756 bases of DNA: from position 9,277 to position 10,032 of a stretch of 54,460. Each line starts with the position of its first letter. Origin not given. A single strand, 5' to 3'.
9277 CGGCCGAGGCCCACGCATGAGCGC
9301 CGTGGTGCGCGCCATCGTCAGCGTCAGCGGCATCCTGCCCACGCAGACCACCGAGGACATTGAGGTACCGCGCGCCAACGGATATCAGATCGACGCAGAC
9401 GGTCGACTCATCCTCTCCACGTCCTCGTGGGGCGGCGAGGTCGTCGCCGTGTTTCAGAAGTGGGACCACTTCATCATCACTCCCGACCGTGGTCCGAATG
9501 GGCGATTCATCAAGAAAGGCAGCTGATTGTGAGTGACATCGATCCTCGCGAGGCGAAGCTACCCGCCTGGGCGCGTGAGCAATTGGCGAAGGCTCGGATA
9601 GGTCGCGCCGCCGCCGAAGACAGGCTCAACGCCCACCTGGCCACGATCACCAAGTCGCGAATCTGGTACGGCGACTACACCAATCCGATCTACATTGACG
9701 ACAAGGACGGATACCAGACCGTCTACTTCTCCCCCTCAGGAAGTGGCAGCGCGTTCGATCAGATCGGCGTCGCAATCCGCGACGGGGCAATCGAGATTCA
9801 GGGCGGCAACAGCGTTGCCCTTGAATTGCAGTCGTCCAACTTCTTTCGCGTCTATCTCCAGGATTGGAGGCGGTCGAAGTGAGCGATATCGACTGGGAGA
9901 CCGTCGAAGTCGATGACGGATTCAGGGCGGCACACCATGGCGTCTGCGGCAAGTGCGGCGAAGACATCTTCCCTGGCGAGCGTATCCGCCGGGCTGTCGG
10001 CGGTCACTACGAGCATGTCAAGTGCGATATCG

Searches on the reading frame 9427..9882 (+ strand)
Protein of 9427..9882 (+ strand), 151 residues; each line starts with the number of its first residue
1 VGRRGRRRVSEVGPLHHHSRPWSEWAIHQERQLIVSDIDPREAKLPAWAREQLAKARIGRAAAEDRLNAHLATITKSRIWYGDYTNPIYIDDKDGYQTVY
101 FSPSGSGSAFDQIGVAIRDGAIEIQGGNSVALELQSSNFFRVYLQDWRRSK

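Call 54: search_protein_families(library=pfam, proteins=[window:9427-9882:+], max_evalue=0.001)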
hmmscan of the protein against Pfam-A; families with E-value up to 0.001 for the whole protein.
window:9427-9882:+ (151 aa): 1 family
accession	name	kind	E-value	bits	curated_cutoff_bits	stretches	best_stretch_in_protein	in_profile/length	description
PF23886.1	DUF7239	-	7.7e-33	113.5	24.6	1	37-146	4-111/112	Family of unknown function (DUF7239)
